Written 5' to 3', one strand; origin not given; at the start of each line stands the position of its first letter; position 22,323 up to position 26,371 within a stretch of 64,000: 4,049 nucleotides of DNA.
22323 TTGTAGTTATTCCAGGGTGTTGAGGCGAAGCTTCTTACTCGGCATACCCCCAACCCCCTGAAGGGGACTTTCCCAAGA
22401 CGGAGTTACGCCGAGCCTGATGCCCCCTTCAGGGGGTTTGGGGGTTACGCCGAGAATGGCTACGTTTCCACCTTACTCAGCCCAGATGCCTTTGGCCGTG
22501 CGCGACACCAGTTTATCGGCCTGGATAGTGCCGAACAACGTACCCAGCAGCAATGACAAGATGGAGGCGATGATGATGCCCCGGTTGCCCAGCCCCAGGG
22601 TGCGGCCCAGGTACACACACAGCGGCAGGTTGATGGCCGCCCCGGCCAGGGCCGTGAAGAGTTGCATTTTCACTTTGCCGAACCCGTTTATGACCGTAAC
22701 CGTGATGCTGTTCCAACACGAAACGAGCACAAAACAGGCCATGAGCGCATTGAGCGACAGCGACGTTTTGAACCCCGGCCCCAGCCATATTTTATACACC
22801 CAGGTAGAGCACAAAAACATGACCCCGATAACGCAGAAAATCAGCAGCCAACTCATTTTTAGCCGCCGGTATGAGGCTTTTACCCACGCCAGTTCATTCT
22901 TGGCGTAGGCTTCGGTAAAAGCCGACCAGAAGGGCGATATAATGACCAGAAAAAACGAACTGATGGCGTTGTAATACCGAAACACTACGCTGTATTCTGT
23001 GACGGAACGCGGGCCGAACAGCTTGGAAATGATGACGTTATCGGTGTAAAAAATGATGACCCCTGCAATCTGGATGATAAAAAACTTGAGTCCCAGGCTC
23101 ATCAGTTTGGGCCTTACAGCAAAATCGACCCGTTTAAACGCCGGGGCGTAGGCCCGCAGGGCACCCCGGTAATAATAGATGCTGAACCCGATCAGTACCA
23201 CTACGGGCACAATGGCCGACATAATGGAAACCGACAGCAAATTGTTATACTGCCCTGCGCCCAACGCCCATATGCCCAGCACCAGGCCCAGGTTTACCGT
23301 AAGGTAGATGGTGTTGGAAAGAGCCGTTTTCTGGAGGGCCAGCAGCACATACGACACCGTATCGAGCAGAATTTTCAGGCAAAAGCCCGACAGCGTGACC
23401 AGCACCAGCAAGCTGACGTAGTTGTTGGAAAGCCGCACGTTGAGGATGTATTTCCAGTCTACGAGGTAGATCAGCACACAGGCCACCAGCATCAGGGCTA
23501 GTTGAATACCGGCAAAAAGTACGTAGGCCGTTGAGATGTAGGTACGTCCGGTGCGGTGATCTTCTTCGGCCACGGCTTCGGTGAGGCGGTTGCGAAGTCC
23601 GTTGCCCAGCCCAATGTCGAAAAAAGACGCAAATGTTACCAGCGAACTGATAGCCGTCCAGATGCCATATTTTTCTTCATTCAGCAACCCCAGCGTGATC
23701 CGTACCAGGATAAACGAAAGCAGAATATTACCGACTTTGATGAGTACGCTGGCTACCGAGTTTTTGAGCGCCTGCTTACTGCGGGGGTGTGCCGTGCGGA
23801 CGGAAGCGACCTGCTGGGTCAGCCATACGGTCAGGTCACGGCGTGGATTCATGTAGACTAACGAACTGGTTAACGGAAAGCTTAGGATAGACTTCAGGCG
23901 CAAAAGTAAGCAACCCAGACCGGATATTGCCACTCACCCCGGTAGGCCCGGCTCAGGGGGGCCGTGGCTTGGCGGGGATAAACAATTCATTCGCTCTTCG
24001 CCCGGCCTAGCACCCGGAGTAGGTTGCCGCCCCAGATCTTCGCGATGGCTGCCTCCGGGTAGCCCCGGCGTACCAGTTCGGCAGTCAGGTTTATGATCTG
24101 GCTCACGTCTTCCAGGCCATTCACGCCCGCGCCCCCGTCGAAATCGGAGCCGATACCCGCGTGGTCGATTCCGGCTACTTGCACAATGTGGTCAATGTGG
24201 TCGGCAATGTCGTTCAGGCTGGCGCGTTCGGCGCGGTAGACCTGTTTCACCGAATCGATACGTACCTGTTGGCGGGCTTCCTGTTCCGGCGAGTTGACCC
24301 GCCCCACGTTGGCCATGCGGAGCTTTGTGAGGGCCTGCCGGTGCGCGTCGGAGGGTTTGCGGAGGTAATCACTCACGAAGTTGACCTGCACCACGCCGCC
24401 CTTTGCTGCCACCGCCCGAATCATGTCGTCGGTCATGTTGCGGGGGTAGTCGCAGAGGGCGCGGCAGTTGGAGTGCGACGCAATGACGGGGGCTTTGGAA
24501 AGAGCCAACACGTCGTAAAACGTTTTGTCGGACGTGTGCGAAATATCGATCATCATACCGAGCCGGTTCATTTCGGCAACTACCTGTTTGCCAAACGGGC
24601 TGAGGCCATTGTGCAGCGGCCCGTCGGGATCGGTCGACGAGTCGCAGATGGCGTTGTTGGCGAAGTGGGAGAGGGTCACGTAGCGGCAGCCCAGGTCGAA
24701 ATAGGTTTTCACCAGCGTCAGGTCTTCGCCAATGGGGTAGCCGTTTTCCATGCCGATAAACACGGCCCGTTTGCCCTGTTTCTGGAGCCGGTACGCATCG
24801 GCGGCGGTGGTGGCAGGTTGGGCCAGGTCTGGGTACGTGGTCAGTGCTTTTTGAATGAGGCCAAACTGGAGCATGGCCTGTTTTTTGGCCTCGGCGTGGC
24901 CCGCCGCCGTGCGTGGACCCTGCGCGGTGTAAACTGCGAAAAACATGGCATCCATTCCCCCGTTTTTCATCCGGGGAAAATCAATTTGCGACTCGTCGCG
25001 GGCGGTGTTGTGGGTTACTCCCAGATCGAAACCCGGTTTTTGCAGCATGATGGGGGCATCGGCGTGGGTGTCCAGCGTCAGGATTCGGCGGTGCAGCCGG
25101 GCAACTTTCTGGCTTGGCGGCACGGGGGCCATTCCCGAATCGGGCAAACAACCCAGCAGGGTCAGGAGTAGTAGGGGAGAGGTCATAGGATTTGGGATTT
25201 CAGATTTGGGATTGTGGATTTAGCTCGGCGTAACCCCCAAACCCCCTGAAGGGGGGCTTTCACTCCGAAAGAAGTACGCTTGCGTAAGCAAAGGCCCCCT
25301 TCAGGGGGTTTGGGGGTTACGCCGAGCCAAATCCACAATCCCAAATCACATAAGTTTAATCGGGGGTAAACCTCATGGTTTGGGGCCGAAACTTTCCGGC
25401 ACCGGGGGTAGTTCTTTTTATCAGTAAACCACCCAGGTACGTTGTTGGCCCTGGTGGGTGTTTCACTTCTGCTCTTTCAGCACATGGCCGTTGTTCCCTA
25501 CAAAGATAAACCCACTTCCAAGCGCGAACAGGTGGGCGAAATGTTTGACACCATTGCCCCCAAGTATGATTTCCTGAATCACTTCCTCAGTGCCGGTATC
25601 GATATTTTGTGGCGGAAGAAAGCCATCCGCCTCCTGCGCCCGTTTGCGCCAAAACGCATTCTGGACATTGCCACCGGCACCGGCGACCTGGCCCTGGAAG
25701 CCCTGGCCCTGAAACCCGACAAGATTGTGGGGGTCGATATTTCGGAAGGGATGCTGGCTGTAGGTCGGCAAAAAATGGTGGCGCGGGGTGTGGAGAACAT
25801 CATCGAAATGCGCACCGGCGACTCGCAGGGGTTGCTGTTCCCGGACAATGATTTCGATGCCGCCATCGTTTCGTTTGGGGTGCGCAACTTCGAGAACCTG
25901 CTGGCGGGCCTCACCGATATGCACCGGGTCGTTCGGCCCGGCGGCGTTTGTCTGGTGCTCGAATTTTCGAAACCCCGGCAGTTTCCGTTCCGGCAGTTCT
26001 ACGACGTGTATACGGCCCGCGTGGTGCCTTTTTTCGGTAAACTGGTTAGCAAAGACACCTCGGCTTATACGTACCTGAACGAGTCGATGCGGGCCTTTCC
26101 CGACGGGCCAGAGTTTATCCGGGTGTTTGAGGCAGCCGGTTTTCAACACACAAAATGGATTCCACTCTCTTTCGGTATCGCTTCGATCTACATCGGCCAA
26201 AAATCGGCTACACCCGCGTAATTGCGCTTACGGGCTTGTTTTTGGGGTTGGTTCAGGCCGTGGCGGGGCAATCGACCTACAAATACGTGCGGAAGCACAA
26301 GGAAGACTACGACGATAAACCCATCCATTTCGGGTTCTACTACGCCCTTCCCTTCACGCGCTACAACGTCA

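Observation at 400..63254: Window-wide ~100-fold over-represented 9-mer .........: candidate DNA-uptake-sequence or HIP1-like system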

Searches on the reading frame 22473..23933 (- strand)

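Call 9: search_protein_families(library=pfam, proteins=[window:22473-23933:-])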
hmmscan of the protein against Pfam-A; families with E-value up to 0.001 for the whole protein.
window:22473-23933:- (486 aa): 1 family
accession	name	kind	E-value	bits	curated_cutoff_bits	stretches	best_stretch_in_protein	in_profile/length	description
PF01943.22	Polysacc_synt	-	1.7e-08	34.7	28.2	1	56-333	2-263/274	Polysaccharide biosynthesis protein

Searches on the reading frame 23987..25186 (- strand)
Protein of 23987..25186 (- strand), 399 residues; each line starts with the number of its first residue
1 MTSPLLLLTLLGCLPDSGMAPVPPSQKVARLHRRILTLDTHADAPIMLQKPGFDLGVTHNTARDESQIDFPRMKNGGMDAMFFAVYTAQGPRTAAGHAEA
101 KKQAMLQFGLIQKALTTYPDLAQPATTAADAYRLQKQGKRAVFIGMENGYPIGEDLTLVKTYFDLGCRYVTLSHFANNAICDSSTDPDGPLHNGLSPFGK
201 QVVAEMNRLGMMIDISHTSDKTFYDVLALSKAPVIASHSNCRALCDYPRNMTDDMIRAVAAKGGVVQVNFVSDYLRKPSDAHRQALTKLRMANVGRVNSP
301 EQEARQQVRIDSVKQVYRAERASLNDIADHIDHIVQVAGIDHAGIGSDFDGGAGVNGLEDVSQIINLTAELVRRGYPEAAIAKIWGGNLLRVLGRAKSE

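Call 9: search_protein_families(library=pfam, proteins=[window:23987-25186:-])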
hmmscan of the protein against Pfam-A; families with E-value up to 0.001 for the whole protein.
window:23987-25186:- (399 aa): 1 family
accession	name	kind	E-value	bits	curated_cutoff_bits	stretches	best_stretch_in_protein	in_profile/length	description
PF01244.27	Peptidase_M19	-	2.2e-108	362.6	26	1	31-394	2-318/319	Membrane dipeptidase (Peptidase family M19)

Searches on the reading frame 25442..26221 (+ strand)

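Call 24: search_protein_families(library=pfam, proteins=[window:25442-26221:+])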
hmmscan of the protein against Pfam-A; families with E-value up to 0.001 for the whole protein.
window:25442-26221:+ (259 aa): 8 families
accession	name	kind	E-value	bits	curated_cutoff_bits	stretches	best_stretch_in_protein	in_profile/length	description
PF01209.24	Ubie_methyltran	-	3.4e-61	207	20.1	1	26-254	4-233/233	ubiE/COQ5 methyltransferase family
PF13649.12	Methyltransf_25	-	1.8e-17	64.3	27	1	73-168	1-97/97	Methyltransferase domain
PF08241.18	Methyltransf_11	-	5.4e-16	59.5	21.2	1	74-171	1-94/95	Methyltransferase domain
PF13847.12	Methyltransf_31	-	2.7e-12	47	27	1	71-189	5-125/145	Methyltransferase domain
PF08242.18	Methyltransf_12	-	7.7e-11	43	30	1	74-170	1-98/98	Methyltransferase domain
PF13489.12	Methyltransf_23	-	4.2e-10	40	27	1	59-235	11-160/164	Methyltransferase domain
PF12147.14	Methyltransf_20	-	2.4e-05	24.1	21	1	54-128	118-195/309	Putative methyltransferase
PF06325.19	PrmA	-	0.00043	20.3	22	1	71-124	163-216/296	Ribosomal protein L11 methyltransferase (PrmA)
